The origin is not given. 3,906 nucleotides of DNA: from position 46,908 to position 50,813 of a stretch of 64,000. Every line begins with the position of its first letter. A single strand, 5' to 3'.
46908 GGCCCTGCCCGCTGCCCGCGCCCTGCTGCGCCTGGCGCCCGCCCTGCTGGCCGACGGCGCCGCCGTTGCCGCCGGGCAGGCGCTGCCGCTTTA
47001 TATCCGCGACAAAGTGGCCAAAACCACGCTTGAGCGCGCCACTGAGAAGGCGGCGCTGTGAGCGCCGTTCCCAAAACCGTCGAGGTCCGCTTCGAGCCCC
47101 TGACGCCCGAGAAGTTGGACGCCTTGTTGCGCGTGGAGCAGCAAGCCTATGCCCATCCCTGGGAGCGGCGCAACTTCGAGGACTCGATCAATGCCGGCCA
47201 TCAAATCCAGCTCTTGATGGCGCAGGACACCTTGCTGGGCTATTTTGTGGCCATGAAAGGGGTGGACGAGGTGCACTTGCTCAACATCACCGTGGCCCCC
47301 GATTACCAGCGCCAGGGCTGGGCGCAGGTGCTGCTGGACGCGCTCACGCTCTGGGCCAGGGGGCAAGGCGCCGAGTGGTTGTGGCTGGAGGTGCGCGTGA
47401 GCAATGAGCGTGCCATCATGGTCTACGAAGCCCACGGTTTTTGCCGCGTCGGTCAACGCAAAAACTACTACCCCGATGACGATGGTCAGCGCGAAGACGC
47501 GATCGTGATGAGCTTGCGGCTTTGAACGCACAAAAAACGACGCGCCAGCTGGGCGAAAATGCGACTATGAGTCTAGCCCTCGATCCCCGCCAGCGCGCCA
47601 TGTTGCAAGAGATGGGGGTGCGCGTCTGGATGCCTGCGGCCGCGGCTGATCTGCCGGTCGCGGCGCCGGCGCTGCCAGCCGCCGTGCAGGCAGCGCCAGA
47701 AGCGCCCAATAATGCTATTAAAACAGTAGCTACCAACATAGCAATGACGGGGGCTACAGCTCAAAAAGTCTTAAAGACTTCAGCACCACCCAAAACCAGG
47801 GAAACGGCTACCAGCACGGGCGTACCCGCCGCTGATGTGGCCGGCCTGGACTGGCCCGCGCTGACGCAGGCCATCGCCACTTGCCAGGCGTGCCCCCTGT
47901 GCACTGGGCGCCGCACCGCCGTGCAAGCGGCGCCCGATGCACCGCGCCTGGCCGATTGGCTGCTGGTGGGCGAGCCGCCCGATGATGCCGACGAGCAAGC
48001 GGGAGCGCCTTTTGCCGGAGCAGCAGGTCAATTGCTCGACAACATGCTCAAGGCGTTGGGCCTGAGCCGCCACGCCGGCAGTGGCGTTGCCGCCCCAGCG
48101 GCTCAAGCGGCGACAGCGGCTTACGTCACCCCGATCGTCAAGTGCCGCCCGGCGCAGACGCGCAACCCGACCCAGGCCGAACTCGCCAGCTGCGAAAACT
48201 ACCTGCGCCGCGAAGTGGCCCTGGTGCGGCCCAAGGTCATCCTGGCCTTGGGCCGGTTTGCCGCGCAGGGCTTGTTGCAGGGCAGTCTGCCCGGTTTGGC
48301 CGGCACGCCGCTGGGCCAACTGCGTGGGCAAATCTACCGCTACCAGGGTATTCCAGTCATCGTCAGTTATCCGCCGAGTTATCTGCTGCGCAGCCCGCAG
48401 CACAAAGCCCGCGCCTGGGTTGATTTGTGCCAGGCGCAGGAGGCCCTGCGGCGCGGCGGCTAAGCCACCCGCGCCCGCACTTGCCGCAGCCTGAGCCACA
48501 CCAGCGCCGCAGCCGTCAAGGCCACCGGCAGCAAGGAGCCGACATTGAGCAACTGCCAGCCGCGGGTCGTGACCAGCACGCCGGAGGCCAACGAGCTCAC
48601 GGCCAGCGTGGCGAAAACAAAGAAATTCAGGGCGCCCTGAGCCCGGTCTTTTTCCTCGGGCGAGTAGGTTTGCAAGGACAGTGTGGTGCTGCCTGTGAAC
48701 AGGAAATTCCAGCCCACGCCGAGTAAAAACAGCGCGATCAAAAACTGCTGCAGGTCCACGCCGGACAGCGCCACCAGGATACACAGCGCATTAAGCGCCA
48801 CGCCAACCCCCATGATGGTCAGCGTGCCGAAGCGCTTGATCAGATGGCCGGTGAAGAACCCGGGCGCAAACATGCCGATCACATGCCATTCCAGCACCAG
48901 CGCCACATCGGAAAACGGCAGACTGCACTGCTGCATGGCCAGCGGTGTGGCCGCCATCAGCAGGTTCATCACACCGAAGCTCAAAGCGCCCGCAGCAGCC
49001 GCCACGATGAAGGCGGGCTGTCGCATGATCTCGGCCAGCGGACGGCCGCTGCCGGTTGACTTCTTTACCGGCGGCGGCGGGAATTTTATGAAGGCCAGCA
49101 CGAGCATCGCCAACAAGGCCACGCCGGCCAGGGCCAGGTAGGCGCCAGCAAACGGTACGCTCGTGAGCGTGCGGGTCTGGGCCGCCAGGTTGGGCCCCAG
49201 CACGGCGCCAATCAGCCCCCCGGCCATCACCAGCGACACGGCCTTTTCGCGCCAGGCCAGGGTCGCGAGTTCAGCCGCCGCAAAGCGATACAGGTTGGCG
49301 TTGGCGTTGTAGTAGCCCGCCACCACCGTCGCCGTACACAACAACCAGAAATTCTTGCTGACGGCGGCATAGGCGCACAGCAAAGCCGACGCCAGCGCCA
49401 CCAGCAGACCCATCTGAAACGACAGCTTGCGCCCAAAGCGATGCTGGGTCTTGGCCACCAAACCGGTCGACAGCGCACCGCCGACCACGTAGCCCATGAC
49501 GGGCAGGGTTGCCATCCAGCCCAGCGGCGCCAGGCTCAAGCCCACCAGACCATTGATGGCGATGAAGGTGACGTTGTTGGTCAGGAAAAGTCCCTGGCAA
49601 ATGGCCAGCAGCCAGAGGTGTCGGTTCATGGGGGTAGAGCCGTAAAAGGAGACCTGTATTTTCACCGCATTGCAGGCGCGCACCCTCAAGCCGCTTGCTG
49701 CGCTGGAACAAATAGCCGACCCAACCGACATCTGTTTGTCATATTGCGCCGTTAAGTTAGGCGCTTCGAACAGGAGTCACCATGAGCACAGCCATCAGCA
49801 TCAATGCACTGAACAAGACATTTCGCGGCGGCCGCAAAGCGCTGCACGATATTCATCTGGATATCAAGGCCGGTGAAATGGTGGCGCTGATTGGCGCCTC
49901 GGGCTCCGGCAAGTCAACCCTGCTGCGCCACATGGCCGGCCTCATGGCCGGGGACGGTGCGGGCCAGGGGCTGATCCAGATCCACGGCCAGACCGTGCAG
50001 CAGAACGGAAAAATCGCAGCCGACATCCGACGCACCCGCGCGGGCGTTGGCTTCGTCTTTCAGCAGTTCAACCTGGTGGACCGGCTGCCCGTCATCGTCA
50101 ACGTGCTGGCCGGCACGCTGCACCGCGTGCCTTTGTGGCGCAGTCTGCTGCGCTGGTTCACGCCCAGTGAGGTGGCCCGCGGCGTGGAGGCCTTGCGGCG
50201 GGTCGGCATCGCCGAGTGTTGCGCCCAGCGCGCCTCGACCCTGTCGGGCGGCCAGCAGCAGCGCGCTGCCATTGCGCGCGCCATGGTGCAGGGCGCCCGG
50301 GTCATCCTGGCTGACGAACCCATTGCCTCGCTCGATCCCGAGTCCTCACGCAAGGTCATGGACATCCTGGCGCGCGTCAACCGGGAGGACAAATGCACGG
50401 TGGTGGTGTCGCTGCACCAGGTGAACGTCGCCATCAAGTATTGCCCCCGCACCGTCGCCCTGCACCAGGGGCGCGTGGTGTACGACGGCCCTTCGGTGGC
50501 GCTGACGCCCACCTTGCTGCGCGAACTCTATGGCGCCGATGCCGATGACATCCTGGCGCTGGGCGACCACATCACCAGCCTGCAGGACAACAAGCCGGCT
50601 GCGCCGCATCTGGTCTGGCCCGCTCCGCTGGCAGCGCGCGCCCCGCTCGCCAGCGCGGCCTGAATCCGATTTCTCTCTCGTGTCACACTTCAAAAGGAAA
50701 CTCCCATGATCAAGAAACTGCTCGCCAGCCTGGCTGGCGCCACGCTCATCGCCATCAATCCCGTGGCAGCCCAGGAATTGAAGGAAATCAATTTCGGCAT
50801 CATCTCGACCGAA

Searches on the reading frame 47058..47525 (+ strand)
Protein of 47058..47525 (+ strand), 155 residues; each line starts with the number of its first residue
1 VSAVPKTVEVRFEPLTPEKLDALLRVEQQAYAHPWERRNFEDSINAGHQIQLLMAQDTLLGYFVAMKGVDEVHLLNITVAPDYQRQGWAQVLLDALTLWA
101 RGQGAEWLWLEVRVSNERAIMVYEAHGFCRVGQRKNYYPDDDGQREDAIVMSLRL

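Call 20: search_protein_families(library=ncbifam, proteins=[window:47058-47525:+], max_evalue=0.001)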
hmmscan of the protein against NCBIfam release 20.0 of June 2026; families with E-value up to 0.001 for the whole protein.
window:47058-47525:+ (155 aa): 10 families
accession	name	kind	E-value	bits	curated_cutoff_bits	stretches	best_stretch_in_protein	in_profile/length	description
NF007025.1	PRK09491.1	equivalog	5e-34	117.3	173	1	13-154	4-144/145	ribosomal protein S18-alanine N-acetyltransferase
TIGR01575.1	rimI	equivalog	1.5e-33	115.7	86.4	1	20-151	2-132/132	ribosomal protein S18-alanine N-acetyltransferase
NF000487.1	stat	exception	1.2e-08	34.7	420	1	73-153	106-186/189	streptothricin N-acetyltransferase STAT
NF049894.1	CG3035_N_ac_Glu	equivalog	1.6e-08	34.2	280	1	76-130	237-291/300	N-acetylglutamate synthase, CG3035 family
NF053587.1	SpmdActasePaiA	equivalog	1.4e-07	31.5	250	1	72-149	91-166/172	spermidine/spermine N(1)-acetyltransferase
NF000359.1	sat3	exception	1.6e-05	25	360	1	48-151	71-176/180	streptothricin N-acetyltransferase Sat3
NF040503.1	resist_ArsN1a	equivalog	4.3e-05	23.3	170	1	75-151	80-155/159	arsinothricin resistance N-acetyltransferase ArsN1 family A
NF002959.0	PRK03624.1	equivalog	6.3e-05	22.7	124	1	73-129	74-130/147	GNAT family acetyltransferase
NF007853.0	PRK10562.1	equivalog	9.5e-05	22.7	125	1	42-133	35-125/146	N-acetyltransferase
NF043067.1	AAC_6p_group_E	equivalog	0.00042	20.2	140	1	74-129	73-128/140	aminoglycoside 6'-N-acetyltransferase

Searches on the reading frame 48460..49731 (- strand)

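Call 20: search_protein_families(library=ncbifam, proteins=[window:48460-49731:-], max_evalue=0.001)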
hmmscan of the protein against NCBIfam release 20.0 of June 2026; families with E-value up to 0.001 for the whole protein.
window:48460-49731:- (423 aa): 3 families
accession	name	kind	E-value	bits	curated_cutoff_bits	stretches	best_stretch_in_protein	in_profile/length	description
TIGR00880.1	2_A_01_02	superfamily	1.1e-08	35.2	131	2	81-215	7-137/141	multidrug resistance protein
TIGR00895.1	2A0115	subfamily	3.9e-07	29.3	418.55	1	260-413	38-192/398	aromatic acid/H+ symport family MFS transporter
TIGR00893.1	2A0114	subfamily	0.00013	21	395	1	266-404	21-159/399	D-galactonate transporter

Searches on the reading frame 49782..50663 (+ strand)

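Call 20: search_protein_families(library=ncbifam, proteins=[window:49782-50663:+], max_evalue=0.001)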
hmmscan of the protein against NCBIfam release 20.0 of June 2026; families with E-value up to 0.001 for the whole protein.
window:49782-50663:+ (293 aa): 187 families (the best 25 are shown)
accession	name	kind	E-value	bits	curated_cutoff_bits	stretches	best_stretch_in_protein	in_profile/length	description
NF007438.0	PRK09984.1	equivalog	1.8e-94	315.8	365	1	1-249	1-248/262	phosphonate ABC transporter ATP-binding protein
TIGR02315.1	ABC_phnC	equivalog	6.1e-84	281.2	266.1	1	5-251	2-243/243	phosphonate ABC transporter ATP-binding protein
NF008428.0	PRK11264.1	equivalog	1.6e-42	145.5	406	1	4-241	3-231/250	L-cystine ABC transporter ATP-binding protein TcyN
TIGR03608.1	L_ocin_972_ABC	subfamily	4e-42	144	254.85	1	10-218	4-198/206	putative bacteriocin export ABC transporter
TIGR02673.1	FtsE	equivalog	2.4e-41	141.7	264.85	1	5-231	2-214/214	cell division ATP-binding protein FtsE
NF007027.0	PRK09493.1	equivalog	3.9e-41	141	379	1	8-241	5-223/240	glutamine ABC transporter ATP-binding protein GlnQ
TIGR02982.1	heterocyst_DevA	subfamily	4.7e-41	140.8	295.8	1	5-232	2-219/220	ABC exporter ATP-binding subunit, DevA family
NF008338.0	PRK11124.1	equivalog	5.5e-41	140.7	369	1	4-239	2-226/242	arginine ABC transporter ATP-binding protein ArtP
TIGR04521.1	ECF_ATPase_2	equivalog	1e-40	139.6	330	2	135-239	125-230/279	energy-coupling factor transporter ATPase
NF007826.0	PRK10535.1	equivalog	7.1e-40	136.9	966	1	8-239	8-228/648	macrolide ABC transporter ATP-binding protein/permease MacB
TIGR02211.1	LolD_lipo_ex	equivalog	1.6e-38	132.5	307.75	1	7-232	4-219/221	lipoprotein-releasing ABC transporter ATP-binding protein LolD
NF010068.0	PRK13548.1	equivalog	2e-38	132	261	1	4-254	5-244/261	heme ABC transporter ATP-binding protein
TIGR03005.1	ectoine_ehuA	equivalog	1.1e-37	129.7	345.4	1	9-236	5-229/252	ectoine/hydroxyectoine ABC transporter ATP-binding protein EhuA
TIGR03873.1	F420-0_ABC_ATP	hypoth_equivalog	1.2e-37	129.6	372.4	1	14-255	10-239/256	putative F420-0 ABC transporter ATP-binding protein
NF040873.1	AztA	equivalog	3.4e-36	124.6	220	2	67-218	38-183/191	zinc ABC transporter ATP-binding protein AztA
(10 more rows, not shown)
